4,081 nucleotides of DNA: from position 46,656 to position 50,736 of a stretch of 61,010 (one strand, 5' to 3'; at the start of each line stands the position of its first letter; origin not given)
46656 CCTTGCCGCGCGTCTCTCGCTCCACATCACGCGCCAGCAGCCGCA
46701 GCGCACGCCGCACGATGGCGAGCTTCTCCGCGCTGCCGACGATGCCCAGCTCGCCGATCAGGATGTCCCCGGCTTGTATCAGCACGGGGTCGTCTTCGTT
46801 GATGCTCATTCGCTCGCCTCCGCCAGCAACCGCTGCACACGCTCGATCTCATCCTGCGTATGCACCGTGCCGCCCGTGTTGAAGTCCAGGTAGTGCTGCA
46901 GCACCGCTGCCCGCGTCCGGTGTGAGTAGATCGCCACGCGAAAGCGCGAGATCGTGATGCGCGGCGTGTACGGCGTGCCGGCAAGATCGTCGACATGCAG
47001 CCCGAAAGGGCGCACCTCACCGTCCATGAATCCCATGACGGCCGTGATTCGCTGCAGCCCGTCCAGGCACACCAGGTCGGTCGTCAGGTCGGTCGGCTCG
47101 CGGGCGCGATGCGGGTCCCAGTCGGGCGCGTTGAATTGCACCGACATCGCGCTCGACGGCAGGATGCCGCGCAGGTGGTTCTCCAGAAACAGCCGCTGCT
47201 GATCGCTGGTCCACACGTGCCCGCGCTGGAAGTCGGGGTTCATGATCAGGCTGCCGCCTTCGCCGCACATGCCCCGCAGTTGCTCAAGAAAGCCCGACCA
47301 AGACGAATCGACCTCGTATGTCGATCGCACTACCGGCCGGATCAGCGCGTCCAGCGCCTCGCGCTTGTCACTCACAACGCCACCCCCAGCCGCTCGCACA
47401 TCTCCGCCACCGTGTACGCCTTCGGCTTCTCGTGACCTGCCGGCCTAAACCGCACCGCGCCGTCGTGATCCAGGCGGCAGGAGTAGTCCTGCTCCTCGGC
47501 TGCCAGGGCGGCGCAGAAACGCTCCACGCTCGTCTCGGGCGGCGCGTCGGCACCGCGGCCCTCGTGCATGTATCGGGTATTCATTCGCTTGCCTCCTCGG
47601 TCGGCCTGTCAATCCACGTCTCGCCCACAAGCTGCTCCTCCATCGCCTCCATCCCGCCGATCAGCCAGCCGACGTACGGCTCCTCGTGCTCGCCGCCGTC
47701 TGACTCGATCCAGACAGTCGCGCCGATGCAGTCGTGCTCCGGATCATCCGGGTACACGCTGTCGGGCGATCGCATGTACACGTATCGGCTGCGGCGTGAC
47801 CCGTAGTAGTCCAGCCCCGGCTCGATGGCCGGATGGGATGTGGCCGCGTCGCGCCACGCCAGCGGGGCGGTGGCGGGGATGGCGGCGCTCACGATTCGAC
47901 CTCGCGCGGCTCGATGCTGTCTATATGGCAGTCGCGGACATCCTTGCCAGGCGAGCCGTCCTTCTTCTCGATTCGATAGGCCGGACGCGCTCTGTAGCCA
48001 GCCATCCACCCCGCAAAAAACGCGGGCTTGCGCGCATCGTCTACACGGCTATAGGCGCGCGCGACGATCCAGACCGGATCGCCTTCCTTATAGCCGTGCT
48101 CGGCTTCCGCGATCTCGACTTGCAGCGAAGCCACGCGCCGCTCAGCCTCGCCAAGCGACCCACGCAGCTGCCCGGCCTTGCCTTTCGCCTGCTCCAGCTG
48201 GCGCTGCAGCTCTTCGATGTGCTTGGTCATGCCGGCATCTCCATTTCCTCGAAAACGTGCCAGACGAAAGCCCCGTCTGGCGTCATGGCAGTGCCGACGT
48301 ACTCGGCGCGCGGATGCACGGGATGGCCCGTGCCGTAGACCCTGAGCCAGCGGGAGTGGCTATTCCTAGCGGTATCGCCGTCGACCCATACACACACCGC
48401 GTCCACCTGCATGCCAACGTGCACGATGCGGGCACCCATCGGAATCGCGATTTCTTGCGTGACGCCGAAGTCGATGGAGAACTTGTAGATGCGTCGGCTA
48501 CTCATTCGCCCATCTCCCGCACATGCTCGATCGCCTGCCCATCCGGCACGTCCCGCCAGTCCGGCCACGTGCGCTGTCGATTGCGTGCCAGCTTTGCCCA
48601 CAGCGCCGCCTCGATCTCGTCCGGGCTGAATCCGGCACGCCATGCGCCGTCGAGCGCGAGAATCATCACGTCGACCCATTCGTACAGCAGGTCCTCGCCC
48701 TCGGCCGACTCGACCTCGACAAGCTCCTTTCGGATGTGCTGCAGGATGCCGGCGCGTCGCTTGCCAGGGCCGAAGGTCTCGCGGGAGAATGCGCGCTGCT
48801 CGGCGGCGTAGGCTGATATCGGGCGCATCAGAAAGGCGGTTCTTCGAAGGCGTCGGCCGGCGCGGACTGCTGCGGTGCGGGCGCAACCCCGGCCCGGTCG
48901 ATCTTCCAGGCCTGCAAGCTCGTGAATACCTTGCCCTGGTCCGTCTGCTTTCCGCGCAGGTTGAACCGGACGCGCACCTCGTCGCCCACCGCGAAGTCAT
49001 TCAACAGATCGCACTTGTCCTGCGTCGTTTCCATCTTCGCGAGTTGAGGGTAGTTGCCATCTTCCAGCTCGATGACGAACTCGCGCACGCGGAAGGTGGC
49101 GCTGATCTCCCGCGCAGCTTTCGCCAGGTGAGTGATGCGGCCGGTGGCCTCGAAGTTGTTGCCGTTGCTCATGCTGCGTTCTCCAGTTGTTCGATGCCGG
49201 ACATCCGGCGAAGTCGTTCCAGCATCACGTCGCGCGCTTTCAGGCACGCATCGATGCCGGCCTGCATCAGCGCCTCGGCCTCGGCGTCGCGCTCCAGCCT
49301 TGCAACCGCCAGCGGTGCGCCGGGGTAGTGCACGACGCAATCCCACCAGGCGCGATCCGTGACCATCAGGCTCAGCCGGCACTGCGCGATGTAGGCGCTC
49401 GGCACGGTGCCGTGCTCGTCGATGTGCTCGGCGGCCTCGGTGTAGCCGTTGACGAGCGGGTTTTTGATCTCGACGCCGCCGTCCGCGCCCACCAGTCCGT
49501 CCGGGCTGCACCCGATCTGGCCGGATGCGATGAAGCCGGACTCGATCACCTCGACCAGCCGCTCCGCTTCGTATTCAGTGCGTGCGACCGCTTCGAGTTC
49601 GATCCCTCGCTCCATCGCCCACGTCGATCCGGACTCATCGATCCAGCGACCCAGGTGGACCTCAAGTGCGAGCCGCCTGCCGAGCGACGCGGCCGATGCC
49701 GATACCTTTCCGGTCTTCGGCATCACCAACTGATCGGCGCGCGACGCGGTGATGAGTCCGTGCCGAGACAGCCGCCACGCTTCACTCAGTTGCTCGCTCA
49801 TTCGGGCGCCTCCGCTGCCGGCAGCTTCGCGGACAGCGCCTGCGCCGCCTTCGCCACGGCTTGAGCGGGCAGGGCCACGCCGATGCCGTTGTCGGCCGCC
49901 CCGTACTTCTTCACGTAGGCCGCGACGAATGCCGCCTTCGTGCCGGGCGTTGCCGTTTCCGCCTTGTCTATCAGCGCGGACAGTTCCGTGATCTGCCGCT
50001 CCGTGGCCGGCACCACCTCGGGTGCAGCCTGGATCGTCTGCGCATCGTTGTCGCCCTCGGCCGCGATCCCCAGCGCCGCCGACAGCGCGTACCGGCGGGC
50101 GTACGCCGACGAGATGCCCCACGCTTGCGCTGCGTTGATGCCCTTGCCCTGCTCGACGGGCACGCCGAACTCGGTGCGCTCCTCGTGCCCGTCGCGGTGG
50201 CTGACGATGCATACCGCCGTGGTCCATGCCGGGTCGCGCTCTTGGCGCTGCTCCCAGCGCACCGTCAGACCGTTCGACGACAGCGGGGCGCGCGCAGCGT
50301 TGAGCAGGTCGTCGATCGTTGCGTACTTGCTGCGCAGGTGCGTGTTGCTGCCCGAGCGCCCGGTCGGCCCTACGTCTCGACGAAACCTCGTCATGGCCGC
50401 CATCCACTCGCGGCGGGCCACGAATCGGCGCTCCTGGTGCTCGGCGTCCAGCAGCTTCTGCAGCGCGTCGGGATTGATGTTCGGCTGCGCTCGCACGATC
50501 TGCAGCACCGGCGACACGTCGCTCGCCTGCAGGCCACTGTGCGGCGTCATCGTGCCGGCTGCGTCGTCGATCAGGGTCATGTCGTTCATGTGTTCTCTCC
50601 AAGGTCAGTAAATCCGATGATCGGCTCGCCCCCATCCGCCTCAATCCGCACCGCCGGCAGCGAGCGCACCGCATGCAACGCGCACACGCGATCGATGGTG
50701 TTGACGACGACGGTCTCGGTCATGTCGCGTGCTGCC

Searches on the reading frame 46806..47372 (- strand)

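Call 88: search_protein_families(library=phrogs, proteins=[window:46806-47372:-], max_evalue=0.001)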
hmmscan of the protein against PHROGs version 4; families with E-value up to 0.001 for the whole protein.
window:46806-47372:- (188 aa): 2 families
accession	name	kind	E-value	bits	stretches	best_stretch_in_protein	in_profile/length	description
phrog_1583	-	unknown function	4.8e-17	62.8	1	40-186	33-178/417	-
phrog_2598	-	unknown function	6.4e-06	26.5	1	40-125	44-114/352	-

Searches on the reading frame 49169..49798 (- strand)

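Call 88: search_protein_families(library=phrogs, proteins=[window:49169-49798:-], max_evalue=0.001)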
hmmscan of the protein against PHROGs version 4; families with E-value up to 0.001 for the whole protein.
window:49169-49798:- (209 aa): 2 families
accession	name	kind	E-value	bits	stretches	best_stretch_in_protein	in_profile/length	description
phrog_149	-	DNA, RNA and nucleotide metabolism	1.6e-26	94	1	2-199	598-803/1242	exonuclease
phrog_434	-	DNA, RNA and nucleotide metabolism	7.5e-14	52.7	1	53-178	97-226/372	RecE-like recombination exonuclease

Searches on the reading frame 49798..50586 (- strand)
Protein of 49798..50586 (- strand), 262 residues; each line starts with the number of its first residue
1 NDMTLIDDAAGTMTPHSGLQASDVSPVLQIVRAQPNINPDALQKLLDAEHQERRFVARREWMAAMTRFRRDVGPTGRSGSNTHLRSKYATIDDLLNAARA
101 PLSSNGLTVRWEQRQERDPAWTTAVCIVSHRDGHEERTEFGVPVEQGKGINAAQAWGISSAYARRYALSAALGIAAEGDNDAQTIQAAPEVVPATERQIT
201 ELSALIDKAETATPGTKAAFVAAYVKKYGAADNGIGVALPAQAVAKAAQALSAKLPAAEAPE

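Call 13: search_protein_families(library=pfam, proteins=[window:49798-50586:-], max_evalue=0.001)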
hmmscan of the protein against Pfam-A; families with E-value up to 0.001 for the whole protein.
window:49798-50586:- (262 aa): 1 family
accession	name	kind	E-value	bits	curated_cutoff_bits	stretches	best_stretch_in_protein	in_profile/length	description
PF04404.17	ERF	-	5.5e-19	69.1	25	1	63-186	3-130/153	ERF superfamily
